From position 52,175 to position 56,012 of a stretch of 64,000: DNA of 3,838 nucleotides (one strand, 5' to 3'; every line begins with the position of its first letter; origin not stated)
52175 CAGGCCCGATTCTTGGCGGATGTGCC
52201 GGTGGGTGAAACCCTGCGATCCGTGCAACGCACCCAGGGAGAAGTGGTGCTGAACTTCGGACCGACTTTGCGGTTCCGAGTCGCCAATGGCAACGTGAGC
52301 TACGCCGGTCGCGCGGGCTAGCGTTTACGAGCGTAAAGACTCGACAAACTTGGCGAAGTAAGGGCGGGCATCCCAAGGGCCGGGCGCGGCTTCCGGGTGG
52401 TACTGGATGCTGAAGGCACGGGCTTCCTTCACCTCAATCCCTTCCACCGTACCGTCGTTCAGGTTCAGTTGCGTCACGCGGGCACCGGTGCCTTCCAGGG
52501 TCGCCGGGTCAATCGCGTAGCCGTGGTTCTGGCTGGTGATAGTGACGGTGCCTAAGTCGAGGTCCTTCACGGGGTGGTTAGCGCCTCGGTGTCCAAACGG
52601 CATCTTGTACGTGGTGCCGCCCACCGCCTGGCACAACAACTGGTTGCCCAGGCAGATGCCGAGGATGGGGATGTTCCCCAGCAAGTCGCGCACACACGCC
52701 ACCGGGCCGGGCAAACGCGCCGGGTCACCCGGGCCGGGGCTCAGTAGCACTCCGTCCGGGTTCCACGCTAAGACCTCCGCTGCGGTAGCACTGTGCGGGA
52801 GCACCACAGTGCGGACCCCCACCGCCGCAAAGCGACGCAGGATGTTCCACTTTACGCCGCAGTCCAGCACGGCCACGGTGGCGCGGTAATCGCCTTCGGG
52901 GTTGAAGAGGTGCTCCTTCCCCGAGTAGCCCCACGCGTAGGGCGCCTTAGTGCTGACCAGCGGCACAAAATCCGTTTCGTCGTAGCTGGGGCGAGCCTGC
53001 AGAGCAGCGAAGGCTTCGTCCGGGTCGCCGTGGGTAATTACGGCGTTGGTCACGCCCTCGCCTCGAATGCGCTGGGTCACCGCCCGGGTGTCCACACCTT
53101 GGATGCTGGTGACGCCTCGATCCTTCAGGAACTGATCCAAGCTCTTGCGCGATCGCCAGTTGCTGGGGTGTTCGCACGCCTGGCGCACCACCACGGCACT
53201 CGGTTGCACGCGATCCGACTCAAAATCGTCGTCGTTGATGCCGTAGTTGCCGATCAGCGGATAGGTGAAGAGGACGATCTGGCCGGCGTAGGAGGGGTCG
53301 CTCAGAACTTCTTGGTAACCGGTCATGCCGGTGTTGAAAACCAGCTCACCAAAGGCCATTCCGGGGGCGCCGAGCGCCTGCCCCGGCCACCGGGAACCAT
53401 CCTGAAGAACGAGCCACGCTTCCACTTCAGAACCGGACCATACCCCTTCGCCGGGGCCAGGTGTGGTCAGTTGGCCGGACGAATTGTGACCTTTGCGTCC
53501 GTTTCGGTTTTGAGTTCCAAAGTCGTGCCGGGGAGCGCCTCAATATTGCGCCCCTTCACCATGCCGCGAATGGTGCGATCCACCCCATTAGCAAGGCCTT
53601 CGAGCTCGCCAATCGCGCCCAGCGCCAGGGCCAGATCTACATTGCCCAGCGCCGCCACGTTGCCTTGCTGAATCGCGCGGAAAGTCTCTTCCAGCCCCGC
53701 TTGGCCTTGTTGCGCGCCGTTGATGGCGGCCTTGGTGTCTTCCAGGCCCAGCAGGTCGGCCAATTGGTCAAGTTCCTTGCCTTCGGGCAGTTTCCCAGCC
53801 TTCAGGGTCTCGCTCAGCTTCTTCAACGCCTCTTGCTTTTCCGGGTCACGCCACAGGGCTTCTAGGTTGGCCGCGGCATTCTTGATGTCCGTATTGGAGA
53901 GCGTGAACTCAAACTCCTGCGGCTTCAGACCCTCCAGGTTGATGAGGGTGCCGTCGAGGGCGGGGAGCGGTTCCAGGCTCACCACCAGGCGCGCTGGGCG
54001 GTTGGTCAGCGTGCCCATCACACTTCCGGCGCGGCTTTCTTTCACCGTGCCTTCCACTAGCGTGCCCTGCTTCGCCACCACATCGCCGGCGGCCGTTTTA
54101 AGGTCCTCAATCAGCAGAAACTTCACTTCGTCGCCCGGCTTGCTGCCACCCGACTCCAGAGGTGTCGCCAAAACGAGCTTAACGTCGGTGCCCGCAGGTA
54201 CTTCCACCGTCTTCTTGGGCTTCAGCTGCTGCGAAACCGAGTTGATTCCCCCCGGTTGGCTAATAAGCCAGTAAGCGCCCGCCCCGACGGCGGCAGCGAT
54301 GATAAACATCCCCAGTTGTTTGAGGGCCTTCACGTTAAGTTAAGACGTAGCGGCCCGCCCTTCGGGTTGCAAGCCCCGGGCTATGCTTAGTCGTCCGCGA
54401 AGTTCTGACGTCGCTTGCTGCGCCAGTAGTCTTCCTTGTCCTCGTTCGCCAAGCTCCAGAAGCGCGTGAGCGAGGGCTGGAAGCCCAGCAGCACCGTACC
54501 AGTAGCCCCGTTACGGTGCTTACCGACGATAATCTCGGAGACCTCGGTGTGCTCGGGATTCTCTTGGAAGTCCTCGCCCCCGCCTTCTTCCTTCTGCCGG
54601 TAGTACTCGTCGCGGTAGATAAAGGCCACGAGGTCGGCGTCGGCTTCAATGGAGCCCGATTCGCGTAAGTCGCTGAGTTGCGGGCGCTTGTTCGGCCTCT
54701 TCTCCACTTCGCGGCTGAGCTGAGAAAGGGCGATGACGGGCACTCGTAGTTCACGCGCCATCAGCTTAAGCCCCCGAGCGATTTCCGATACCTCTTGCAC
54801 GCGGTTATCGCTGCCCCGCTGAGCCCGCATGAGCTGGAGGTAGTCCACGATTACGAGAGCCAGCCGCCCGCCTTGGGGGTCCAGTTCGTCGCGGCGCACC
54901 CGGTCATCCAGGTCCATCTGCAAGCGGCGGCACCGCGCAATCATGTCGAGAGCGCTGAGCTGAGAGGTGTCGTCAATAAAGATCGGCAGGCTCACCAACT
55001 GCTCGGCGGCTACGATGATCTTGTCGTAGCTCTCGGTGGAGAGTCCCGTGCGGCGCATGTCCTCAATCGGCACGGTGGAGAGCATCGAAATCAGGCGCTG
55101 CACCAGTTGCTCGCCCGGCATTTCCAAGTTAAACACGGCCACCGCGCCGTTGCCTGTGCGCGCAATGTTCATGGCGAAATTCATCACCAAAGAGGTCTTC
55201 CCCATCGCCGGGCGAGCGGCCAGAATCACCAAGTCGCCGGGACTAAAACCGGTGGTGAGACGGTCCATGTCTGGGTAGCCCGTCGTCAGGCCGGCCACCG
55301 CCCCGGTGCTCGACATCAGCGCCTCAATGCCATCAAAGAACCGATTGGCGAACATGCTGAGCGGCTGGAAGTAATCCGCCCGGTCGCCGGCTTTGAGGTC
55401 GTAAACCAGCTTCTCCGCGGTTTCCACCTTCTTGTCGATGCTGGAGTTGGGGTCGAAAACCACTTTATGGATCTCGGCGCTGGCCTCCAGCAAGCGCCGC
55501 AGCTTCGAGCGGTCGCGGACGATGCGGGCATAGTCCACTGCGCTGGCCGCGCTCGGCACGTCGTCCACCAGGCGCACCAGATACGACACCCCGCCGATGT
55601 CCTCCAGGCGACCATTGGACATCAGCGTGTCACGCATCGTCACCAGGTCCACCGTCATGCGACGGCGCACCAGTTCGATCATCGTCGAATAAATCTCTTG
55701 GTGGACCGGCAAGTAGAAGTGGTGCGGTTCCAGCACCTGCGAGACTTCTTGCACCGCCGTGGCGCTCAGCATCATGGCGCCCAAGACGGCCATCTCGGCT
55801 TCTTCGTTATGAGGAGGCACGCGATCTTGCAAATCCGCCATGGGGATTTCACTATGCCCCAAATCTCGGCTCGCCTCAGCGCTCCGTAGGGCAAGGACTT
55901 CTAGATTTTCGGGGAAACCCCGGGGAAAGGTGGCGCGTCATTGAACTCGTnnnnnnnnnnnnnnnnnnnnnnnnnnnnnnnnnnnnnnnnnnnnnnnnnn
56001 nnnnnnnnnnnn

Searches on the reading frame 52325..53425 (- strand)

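Call 77: search_protein_families(library=pfam, proteins=[window:52325-53425:-], max_evalue=0.00001)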
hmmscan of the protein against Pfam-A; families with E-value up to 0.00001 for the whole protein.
window:52325-53425:- (366 aa): 3 families
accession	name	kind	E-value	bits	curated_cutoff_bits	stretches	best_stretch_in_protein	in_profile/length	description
PF00988.28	CPSase_sm_chain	-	8.4e-52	174.7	27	1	5-130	1-126/126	Carbamoyl-phosphate synthase small chain, CPSase domain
PF00117.34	GATase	-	9e-50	169.4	22.8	1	186-362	2-189/190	Glutamine amidotransferase class-I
PF07722.19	Peptidase_C26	-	4.4e-09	36.9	20.5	0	251-274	105-128/219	Peptidase C26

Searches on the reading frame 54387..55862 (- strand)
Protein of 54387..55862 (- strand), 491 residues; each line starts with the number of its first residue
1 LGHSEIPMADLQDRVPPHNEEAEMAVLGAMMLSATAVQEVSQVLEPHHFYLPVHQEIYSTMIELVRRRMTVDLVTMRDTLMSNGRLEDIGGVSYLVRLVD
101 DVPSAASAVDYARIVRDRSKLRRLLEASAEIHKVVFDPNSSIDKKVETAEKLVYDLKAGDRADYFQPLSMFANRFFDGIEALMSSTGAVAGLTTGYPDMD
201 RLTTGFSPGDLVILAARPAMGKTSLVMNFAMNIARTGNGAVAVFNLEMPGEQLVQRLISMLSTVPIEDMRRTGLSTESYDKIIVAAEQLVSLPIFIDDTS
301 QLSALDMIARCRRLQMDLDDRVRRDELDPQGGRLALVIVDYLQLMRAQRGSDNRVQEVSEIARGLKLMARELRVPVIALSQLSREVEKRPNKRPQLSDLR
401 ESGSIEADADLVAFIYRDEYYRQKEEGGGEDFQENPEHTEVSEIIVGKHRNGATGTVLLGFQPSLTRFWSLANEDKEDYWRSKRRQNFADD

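Call 77: search_protein_families(library=pfam, proteins=[window:54387-55862:-], max_evalue=0.00001)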
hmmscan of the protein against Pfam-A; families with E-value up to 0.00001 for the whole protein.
window:54387-55862:- (491 aa): 3 families
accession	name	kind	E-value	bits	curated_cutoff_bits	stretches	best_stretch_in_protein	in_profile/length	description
PF03796.21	DnaB_C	-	9.9e-95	317.2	27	1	191-468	1-253/255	DnaB-like helicase C terminal domain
PF00772.26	DnaB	-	7.4e-33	113.1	23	1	16-117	2-103/103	DnaB-like helicase N terminal domain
PF13481.12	AAA_25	-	2e-12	47.6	27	1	197-382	20-190/195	AAA domain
